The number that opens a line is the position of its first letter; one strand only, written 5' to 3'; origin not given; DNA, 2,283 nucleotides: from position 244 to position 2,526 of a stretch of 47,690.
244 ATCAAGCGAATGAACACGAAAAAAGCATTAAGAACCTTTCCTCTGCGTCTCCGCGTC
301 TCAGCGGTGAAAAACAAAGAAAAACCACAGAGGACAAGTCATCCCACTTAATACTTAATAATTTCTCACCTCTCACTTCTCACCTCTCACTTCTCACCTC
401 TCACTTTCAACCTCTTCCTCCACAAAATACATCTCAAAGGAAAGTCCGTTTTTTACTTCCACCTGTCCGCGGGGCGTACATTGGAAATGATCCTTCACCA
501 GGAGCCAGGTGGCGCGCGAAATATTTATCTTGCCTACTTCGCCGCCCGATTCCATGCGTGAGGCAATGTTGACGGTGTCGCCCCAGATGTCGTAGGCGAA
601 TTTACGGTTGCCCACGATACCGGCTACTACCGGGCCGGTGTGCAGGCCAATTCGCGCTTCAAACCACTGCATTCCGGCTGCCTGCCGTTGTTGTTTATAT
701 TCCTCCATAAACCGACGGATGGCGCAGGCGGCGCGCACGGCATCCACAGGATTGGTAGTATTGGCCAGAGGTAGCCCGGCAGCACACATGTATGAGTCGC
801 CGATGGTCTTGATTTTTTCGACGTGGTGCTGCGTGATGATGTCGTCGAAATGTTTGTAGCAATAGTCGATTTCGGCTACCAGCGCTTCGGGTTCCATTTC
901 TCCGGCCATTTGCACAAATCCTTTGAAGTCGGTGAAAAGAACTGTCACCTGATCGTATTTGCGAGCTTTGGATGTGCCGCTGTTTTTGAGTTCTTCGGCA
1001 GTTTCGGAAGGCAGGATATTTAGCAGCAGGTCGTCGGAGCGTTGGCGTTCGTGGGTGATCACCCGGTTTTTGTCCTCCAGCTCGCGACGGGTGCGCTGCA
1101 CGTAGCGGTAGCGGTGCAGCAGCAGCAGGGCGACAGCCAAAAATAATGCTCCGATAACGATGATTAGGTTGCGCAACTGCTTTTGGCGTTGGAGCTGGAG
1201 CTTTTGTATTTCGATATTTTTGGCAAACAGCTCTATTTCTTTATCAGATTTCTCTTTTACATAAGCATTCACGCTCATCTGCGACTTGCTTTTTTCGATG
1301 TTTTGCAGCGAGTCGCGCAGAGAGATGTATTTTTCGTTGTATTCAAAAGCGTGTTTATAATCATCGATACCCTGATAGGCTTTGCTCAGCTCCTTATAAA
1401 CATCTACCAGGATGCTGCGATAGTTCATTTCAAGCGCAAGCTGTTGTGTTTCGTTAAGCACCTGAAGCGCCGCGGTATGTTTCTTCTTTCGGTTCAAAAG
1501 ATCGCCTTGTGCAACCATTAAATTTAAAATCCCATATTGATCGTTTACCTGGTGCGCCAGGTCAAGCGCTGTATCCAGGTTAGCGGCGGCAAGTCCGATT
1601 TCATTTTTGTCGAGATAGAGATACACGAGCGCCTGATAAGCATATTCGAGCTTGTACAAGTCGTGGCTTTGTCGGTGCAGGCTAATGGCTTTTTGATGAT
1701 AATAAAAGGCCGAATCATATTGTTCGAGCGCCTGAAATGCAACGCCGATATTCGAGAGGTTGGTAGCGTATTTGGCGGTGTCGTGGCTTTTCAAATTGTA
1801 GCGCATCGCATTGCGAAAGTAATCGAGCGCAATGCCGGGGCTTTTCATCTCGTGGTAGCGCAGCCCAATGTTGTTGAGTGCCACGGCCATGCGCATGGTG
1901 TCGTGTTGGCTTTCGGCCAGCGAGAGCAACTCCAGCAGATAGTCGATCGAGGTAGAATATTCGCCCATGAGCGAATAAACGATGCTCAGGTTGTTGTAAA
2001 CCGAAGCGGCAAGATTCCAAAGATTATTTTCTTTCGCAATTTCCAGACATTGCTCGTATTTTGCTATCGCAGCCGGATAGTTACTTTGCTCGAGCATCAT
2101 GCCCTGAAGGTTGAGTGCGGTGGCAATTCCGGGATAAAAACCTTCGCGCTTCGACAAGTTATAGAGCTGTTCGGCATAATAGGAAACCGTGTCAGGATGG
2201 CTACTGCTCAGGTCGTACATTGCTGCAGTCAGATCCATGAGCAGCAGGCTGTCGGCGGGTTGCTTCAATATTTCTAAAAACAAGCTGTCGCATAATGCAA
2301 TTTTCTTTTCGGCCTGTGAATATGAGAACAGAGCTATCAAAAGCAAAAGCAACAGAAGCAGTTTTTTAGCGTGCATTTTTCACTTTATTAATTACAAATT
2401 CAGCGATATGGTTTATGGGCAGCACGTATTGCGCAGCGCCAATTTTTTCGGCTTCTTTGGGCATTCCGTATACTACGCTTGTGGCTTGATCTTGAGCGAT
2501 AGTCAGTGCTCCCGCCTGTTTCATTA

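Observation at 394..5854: Adaptation half of a Che pathway is translationally coupled to a TPR adenylate cyclase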

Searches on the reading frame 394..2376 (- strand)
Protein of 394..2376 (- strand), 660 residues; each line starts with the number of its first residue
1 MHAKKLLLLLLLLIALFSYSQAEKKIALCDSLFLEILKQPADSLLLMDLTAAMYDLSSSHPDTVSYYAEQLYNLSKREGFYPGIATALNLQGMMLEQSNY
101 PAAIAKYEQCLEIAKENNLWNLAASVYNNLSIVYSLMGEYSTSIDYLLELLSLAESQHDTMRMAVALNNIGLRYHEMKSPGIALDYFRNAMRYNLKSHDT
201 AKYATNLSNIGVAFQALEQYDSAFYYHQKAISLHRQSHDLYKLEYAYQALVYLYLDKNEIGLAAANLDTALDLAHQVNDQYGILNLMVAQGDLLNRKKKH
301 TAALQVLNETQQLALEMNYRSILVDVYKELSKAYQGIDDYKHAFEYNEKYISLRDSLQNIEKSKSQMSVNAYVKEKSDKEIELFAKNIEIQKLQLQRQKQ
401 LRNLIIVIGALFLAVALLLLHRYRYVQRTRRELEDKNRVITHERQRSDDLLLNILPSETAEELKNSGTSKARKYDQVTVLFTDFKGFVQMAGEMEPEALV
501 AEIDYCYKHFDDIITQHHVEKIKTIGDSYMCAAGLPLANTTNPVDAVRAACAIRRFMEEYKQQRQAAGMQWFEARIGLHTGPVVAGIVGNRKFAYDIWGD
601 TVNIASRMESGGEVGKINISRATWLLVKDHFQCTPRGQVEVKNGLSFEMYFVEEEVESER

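Call 4: search_protein_families(library=pfam, proteins=[window:394-2376:-], max_evalue=0.01)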
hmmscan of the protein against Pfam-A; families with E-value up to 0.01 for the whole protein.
window:394-2376:- (660 aa): 8 families
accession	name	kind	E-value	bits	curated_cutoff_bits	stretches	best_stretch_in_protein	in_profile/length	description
PF00211.25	Guanylate_cyc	-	7.9e-51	172.7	21.9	1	471-653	3-182/183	Adenylate and Guanylate cyclase catalytic domain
PF13424.12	TPR_12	-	2.5e-22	79.3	30.1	5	163-235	2-76/77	Tetratricopeptide repeat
PF13374.12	TPR_10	-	8.1e-12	45.2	27.5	1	207-236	5-34/42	Tetratricopeptide repeat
PF07719.23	TPR_2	-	1.3e-06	28.5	27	0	124-154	1-31/34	Tetratricopeptide repeat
PF00515.34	TPR_1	-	2.8e-06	27.3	27.8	1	207-235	4-32/34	Tetratricopeptide repeat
PF13176.12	TPR_7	-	7.3e-05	23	27.9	0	95-117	10-32/36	Tetratricopeptide repeat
PF13181.12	TPR_8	-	0.00015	22.1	25.7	0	124-156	1-33/34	Tetratricopeptide repeat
PF07701.20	HNOBA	-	0.0055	16.7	23.4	1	426-463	179-216/216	Heme NO binding associated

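Call 19: find_homologous_proteins(query=window:394-2376:-, max_evalue=1e-10)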
Query window:394-2376:- (660 aa): 1155 proteins with E <= 1e-10 among 8000 candidates; the best 120 are listed.
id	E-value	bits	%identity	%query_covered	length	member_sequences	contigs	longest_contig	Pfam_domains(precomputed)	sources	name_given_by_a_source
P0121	0.0e+0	1425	97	100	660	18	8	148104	PF13424.13,PF00211.26,PF13374.13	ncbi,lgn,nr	ncbi:MAG: adenylate/guanylate cyclase domain-containing protein [Bacteroidales bacterium]|nr:adenyla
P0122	0.0e+0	1198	82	100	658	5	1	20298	PF12862.14,PF00515.35,PF13424.13,PF13176.13,PF00211.26,PF13181.13,PF07719.24,PF13374.13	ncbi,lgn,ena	-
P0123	0.0e+0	1190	83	96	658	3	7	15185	PF00515.35,PF13424.13,PF00211.26,PF13181.13,PF07719.24,PF13374.13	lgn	-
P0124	0.0e+0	1182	82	100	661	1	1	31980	PF00515.35,PF13424.13,PF13176.13,PF00211.26,PF13181.13,PF07719.24,PF13374.13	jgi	jgi:class 3 adenylate cyclase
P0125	0.0e+0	1182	82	97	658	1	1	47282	PF00515.35,PF13424.13,PF28559.1,PF13176.13,PF00211.26,PF13181.13,PF07719.24,PF13374.13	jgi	jgi:class 3 adenylate cyclase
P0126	0.0e+0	1181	82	98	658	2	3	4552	PF00515.35,PF13424.13,PF00211.26,PF13181.13,PF07719.24,PF13374.13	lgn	-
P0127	0.0e+0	1159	80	96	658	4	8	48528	PF17874.8,PF00515.35,PF13424.13,PF13176.13,PF00211.26,PF13181.13,PF07719.24,PF13374.13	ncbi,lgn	-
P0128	0.0e+0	1159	80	99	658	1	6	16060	PF17874.8,PF00515.35,PF13424.13,PF13176.13,PF00211.26,PF13181.13,PF07719.24,PF13374.13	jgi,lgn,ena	jgi:class 3 adenylate cyclase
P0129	0.0e+0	1150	80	98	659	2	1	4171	PF00515.35,PF13424.13,PF13176.13,PF00211.26,PF13181.13,PF07719.24,PF13374.13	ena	-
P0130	1.5e-226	772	55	99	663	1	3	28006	PF00515.35,PF13424.13,PF13176.13,PF00211.26,PF07719.24,PF13374.13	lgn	-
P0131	4.2e-225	767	57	96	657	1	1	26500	PF00515.35,PF13424.13,PF00211.26,PF07719.24,PF13374.13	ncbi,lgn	-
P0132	3.0e-214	731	53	98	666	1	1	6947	PF13424.13,PF00211.26,PF13181.13,PF07719.24,PF13374.13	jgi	jgi:class 3 adenylate cyclase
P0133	1.0e-211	723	53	98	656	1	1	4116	PF13424.13,PF00211.26,PF07719.24,PF13374.13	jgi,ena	-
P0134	9.2e-211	719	54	95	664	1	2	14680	PF17874.8,PF13424.13,PF00211.26,PF07719.24,PF13374.13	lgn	-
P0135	2.2e-210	718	53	98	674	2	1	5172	PF13424.13,PF00211.26,PF07719.24,PF13374.13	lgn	-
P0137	1.4e-198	679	51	98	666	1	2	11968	PF13424.13,PF13176.13,PF00211.26,PF13181.13,PF07719.24,PF13374.13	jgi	jgi:adenylate cyclase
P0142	2.6e-195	668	49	98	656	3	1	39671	PF17874.8,PF00515.35,PF13424.13,PF00211.26,PF13181.13,PF13374.13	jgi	jgi:adenylate cyclase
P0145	2.1e-191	656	49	95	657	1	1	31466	PF00515.35,PF13424.13,PF13176.13,PF00211.26,PF13181.13,PF07719.24,PF13374.13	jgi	-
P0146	8.1e-191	654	48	98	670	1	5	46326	PF00515.35,PF13424.13,PF13176.13,PF00211.26,PF13181.13,PF07719.24,PF13374.13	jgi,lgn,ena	-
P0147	6.2e-183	628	49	94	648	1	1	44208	PF13414.13,PF00515.35,PF13424.13,PF13176.13,PF00211.26,PF13181.13,PF07719.24,PF13374.13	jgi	jgi:class 3 adenylate cyclase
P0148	8.9e-179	614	51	86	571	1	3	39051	PF17874.8,PF00515.35,PF13424.13,PF13176.13,PF13432.13,PF00211.26,PF13181.13,PF07719.24,PF13374.13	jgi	-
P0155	9.3e-155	534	42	95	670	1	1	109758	PF17874.8,PF00515.35,PF01535.27,PF13424.13,PF13176.13,PF24885.2,PF00211.26,PF13181.13,PF07719.24,PF13174.13,PF13374.13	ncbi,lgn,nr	ncbi:MAG: tetratricopeptide repeat protein [Bacteroidales bacterium]|nr:tetratricopeptide repeat pro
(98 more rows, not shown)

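Call 21: find_related_loci(query=A3, collection=metagenome_contigs, flank=6000)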
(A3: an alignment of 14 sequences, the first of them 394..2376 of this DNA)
Query A3 (660 aa) in metagenome_contigs; peptide patterns used: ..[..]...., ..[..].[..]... (x = any residue, [..] = any of these).
600 stretches matched a pattern (row limit reached: there are more); 569 encode a relative of the query (tblastn E <= 1e-3); the best 80 are kept; 80 distinct loci.
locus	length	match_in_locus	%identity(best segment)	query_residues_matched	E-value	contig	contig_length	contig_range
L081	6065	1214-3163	40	6-655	4e-153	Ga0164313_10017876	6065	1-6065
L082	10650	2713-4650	37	2-653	2e-126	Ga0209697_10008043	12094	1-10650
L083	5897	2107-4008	38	8-653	1e-122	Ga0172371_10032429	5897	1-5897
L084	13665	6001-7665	40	97-653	3e-121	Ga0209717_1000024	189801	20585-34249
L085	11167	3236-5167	35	7-660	4e-121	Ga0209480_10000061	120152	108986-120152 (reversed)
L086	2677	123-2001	56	27-652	1e-126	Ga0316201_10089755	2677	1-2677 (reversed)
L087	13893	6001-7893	37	8-652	1e-119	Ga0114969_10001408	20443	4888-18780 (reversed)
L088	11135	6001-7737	38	61-653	6e-118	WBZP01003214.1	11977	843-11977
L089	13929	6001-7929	37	4-653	6e-118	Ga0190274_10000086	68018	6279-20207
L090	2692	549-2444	37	6-653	2e-123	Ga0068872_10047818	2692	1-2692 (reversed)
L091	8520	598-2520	38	5-653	1e-117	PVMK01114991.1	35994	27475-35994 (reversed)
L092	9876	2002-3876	39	25-656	8e-136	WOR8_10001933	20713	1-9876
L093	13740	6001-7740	38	60-653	5e-115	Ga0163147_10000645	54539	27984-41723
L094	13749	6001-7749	37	67-656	4e-114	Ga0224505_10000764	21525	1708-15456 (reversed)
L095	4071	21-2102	35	4-653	1e-114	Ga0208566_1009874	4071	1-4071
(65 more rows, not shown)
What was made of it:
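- Tried and rejected: Metagenome scan (call 21).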

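Call 23: find_encoding_contigs(protein=P0130, flank=8000, max_places=2)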
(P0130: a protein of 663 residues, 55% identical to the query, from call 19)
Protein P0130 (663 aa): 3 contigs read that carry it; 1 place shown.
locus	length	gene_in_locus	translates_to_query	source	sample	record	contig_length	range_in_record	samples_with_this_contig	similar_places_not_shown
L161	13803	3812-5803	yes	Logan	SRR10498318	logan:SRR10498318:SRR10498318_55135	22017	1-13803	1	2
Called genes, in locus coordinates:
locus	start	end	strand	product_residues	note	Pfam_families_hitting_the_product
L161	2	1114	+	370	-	?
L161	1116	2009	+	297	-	PF02518:HATPase_c, PF14501:HATPase_c_5 (weak)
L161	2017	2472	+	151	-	PF03975:CheD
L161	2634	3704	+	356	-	PF00072:Response_reg, PF01339:CheB_methylest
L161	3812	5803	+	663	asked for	PF13424:TPR_12, PF00515:TPR_1 (faint), PF07719:TPR_2 (faint), PF13176:TPR_7 (faint), PF13374:TPR_10 (faint), PF13424:TPR_12, PF00211:Guanylate_cyc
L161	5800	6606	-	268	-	PF00072:Response_reg, PF04397:LytTR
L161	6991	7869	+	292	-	PF03755:YicC-like_N, PF08340:YicC-like_C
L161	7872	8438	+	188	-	PF00625:Guanylate_kin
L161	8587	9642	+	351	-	PF00211:Guanylate_cyc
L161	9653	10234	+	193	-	PF01467:CTP_transf_like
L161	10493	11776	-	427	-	PF00709:Adenylsucc_synt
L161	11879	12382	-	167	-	PF01475:FUR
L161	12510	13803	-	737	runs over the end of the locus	PF13328:HD_4, PF04607:RelA_SpoT, PF02824:TGS, PF28438:RelA_RIS, PF13291:ACT_4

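Call 24: find_encoding_contigs(protein=P0142, flank=8000, max_places=2)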
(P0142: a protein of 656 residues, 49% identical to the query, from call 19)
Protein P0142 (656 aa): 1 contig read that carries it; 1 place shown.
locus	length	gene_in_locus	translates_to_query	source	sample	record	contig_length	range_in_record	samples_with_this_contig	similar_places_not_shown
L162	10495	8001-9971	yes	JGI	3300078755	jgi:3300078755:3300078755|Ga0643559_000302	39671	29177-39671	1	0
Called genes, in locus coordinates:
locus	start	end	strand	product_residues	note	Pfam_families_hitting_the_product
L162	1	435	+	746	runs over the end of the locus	PF01627:Hpt, PF02895:H-kinase_dim, PF02518:HATPase_c, PF01584:CheW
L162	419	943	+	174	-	PF01584:CheW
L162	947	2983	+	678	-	PF00672:HAMP (faint), PF00015:MCPsignal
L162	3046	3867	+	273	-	PF03705:CheR_N, PF01739:CheR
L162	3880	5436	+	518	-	PF00072:Response_reg, PF23198:PDE8A_N (faint), PF00512:HisKA, PF02518:HATPase_c, PF00072:Response_reg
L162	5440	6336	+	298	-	PF02518:HATPase_c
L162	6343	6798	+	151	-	PF03975:CheD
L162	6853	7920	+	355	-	PF00072:Response_reg, PF01339:CheB_methylest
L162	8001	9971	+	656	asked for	PF00515:TPR_1 (faint), PF13181:TPR_8 (faint), PF13374:TPR_10 (faint), PF13424:TPR_12 (weak), PF17874:TPR_MalT (weak), PF00211:Guanylate_cyc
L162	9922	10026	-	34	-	-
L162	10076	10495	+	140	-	?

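Call 25: find_encoding_contigs(protein=P0147, flank=8000, max_places=2)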
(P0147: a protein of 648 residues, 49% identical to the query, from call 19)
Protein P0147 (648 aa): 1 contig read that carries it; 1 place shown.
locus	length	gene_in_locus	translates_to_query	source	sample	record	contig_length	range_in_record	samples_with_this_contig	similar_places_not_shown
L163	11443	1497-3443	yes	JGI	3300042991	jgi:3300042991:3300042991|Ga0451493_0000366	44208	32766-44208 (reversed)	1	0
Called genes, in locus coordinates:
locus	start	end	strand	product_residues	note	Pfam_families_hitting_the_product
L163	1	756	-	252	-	?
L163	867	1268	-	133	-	-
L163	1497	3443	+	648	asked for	PF13176:TPR_7 (faint), PF13414:TPR_11 (faint), PF13181:TPR_8 (faint), PF13374:TPR_10 (faint), PF13424:TPR_12, PF00515:TPR_1, PF07719:TPR_2 (weak), PF00211:Guanylate_cyc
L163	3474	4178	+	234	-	PF01507:PAPS_reduct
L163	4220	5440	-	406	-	PF12704:MacB_PCD, PF02687:FtsX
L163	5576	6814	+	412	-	PF07075:NamZ_N, PF20732:NamZ_C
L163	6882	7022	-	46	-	-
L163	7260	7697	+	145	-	PF12800:Fer4_4 (faint), PF12838:Fer4_7, PF13187:Fer4_9 (weak), PF00037:Fer4 (weak), PF12139:APS-reductase_C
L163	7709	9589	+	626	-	PF00890:FAD_binding_2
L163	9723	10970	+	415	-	PF00890:FAD_binding_2 (weak), PF01266:DAO (weak), PF07992:Pyr_redox_2 (faint), PF12831:FAD_oxidored, PF13450:NAD_binding_8 (weak), PF12838:Fer4_7 (faint), PF14697:Fer4_21 (faint), PF00037:Fer4 (faint), +1 more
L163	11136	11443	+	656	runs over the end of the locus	PF13738:Pyr_redox_3 (weak), PF07992:Pyr_redox_2, PF00890:FAD_binding_2 (weak), PF01266:DAO (weak), PF12831:FAD_oxidored, PF13450:NAD_binding_8, PF13187:Fer4_9, PF02662:FlpD, +2 more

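Call 26: find_encoding_contigs(protein=P0131, flank=8000, max_places=1)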
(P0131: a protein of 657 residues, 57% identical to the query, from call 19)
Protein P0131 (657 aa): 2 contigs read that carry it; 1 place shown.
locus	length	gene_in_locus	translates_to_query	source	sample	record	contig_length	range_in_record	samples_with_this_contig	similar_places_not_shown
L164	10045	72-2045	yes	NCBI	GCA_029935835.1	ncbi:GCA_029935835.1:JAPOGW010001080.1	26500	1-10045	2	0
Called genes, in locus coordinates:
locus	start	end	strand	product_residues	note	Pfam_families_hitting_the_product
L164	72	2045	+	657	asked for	PF00515:TPR_1 (faint), PF07719:TPR_2 (faint), PF13374:TPR_10 (faint), PF13424:TPR_12, PF00211:Guanylate_cyc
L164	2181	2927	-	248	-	PF00072:Response_reg, PF04397:LytTR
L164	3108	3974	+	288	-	PF03755:YicC-like_N, PF08340:YicC-like_C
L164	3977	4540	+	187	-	PF00625:Guanylate_kin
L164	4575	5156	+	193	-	PF01467:CTP_transf_like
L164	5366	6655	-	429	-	PF00709:Adenylsucc_synt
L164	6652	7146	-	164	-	PF01475:FUR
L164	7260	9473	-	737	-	PF13328:HD_4, PF01966:HD (weak), PF04607:RelA_SpoT, PF02824:TGS, PF28438:RelA_RIS, PF13291:ACT_4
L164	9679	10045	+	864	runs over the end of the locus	PF13585:CHU_C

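Call 27: find_encoding_contigs(protein=P0146, flank=8000, max_places=1)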
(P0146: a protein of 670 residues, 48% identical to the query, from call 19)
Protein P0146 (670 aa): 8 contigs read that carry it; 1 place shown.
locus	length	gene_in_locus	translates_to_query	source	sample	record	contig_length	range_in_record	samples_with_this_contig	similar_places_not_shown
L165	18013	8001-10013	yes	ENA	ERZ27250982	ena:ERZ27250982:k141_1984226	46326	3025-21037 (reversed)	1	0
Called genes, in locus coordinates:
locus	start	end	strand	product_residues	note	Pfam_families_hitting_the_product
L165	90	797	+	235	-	-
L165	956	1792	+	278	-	PF02230:Abhydrolase_2 (faint), PF12146:Hydrolase_4, PF00561:Abhydrolase_1, PF12697:Abhydrolase_6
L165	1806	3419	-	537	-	PF18962:Por_Secre_tail (weak)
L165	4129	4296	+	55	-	-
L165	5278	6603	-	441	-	PF11918:Peptidase_S41_N, PF03572:Peptidase_S41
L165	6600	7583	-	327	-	PF01047:MarR (weak), PF12802:MarR_2 (weak), PF00583:Acetyltransf_1, PF13673:Acetyltransf_10, PF13508:Acetyltransf_7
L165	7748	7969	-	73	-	-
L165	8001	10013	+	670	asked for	PF00515:TPR_1 (faint), PF07719:TPR_2 (faint), PF13176:TPR_7 (faint), PF13181:TPR_8 (faint), PF13374:TPR_10 (weak), PF13424:TPR_12, PF00211:Guanylate_cyc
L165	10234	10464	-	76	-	-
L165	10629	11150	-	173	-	PF00581:Rhodanese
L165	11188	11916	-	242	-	PF01292:Ni_hydr_CYTB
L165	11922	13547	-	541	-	PF14522:Cytochrome_C7 (faint), PF14537:Cytochrom_c3_2 (faint), PF11783:Cytochrome_cB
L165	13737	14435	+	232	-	PF00027:cNMP_binding, PF13545:HTH_Crp_2, PF00325:Crp (weak)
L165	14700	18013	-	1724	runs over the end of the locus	PF07610:DUF1573, PF15780:ASH, PF22067:Cep192_D3, PF22073:Cep192_D4, PF22544:HYDIN_VesB_CFA65-like_Ig, PF07610:DUF1573, PF15780:ASH, PF22544:HYDIN_VesB_CFA65-like_Ig, +17 more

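Call 28: find_encoding_contigs(protein=P0155, flank=8000, max_places=1)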
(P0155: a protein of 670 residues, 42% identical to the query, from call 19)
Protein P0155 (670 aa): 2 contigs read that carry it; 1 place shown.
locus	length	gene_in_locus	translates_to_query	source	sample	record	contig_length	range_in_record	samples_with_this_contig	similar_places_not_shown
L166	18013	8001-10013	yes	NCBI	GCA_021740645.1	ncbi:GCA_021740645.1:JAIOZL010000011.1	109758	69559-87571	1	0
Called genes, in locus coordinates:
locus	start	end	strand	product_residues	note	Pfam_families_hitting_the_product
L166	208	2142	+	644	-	-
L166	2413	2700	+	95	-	PF00708:Acylphosphatase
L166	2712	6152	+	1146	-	PF05658:YadA_head (faint), PF13884:Peptidase_S74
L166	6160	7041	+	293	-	-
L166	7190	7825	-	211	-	PF07920:DUF1684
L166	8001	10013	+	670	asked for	PF17874:TPR_MalT (faint), PF00515:TPR_1 (faint), PF07719:TPR_2 (faint), PF13174:TPR_6 (faint), PF13176:TPR_7 (faint), PF13424:TPR_12, PF13424:TPR_12, PF00211:Guanylate_cyc, +4 more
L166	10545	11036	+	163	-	PF04397:LytTR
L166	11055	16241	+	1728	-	PF24681:Kelch_KLHDC2_KLHL20_DRC7, PF13964:Beta-prop_Calicin, PF24981:Beta-prop_ATRN-LZTR1, PF13415:Beta-prop_FBX42, PF24681:Kelch_KLHDC2_KLHL20_DRC7, PF24981:Beta-prop_ATRN-LZTR1, PF13229:Beta_helix, PF18962:Por_Secre_tail, +3 more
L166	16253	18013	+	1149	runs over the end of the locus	PF13927:Ig_3 (faint), PF00963:Cohesin (weak)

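Call 29: find_encoding_contigs(protein=P0121, flank=10000, max_places=2)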
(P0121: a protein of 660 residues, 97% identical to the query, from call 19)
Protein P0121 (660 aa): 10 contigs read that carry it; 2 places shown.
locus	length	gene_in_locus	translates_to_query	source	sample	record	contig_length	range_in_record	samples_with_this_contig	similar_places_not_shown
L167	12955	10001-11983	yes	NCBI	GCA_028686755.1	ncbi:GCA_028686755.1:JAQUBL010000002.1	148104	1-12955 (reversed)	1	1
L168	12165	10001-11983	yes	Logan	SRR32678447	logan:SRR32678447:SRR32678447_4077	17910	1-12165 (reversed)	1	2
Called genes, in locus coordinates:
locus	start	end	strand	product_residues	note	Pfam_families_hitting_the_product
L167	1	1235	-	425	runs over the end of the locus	PF11013:DUF2851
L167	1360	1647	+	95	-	PF14662:KASH_CCD (weak)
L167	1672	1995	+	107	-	PF05164:ZapA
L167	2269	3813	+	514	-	PF12072:RNase_Y_N, PF00013:KH_1 (weak), PF08668:HDOD (faint), PF01966:HD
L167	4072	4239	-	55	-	PF00037:Fer4, PF13237:Fer4_10, PF14697:Fer4_21 (faint), PF12838:Fer4_7, PF13187:Fer4_9, PF12797:Fer4_2 (weak), PF00037:Fer4, PF12837:Fer4_6 (weak), +5 more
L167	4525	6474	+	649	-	PF17391:Urocanase_N, PF01175:Urocanase, PF17392:Urocanase_C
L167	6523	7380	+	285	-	PF03705:CheR_N, PF08241:Methyltransf_11 (faint), PF13649:Methyltransf_25 (faint), PF01739:CheR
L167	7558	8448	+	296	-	PF13581:HATPase_c_2 (weak), PF02518:HATPase_c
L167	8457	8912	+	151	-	PF03975:CheD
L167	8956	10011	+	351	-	PF00072:Response_reg, PF01339:CheB_methylest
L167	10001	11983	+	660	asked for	PF13374:TPR_10 (faint), PF13424:TPR_12 (weak), PF00211:Guanylate_cyc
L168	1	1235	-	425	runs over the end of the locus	PF11013:DUF2851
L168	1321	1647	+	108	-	PF14662:KASH_CCD (weak)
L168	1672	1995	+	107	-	PF05164:ZapA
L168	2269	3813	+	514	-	PF12072:RNase_Y_N, PF00013:KH_1 (weak), PF08668:HDOD (faint), PF01966:HD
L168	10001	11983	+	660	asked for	PF13374:TPR_10 (faint), PF13424:TPR_12 (weak), PF00211:Guanylate_cyc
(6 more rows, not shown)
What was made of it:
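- Checked: HKL stop to the cheD GTG is 2 nt. It is 8 nt if cheD starts at the ATG at 3920, which is what the public gene calls in call 29 use. Both starts appear in public calls (call 29).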

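Call 56: find_encoding_contigs(protein=P0137, flank=6000, max_places=1)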
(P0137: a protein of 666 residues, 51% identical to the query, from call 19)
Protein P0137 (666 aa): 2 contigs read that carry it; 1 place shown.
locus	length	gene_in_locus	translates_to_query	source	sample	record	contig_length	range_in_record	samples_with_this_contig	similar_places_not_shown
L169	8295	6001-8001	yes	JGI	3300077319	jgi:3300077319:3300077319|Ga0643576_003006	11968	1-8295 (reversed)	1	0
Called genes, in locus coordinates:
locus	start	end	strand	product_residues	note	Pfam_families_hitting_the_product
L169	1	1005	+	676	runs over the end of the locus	PF12729:4HB_MCP_1, PF00672:HAMP (weak), PF00015:MCPsignal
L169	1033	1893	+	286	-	PF03705:CheR_N, PF08242:Methyltransf_12 (faint), PF13649:Methyltransf_25 (faint), PF01739:CheR, PF08241:Methyltransf_11 (weak)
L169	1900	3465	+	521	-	PF00072:Response_reg, PF23198:PDE8A_N (faint), PF00512:HisKA, PF02518:HATPase_c, PF00072:Response_reg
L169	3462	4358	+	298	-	PF02518:HATPase_c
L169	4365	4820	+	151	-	PF03975:CheD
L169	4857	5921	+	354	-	PF00072:Response_reg, PF01339:CheB_methylest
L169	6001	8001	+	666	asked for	PF07719:TPR_2 (faint), PF13181:TPR_8 (faint), PF13374:TPR_10 (faint), PF13424:TPR_12, PF13176:TPR_7 (faint), PF13424:TPR_12, PF00211:Guanylate_cyc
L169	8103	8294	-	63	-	?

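Call 57: find_encoding_contigs(protein=P0132, flank=6000, max_places=1)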
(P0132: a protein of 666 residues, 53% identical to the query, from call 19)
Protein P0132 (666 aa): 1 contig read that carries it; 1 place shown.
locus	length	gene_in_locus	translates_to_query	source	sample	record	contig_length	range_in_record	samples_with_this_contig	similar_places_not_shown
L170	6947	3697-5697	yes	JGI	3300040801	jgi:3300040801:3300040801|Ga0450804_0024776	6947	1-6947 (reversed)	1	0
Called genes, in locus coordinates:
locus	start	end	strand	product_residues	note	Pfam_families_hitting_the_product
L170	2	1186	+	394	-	?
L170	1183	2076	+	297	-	PF14501:HATPase_c_5 (weak), PF02518:HATPase_c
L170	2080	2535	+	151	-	PF03975:CheD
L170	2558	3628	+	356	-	PF00072:Response_reg, PF01339:CheB_methylest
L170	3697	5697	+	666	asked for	PF07719:TPR_2 (faint), PF13374:TPR_10 (faint), PF13181:TPR_8 (faint), PF13424:TPR_12, PF00211:Guanylate_cyc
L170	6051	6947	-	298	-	?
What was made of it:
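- Two clade members tested afterwards (P0137, P0132) proved linked (calls 56, 57).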
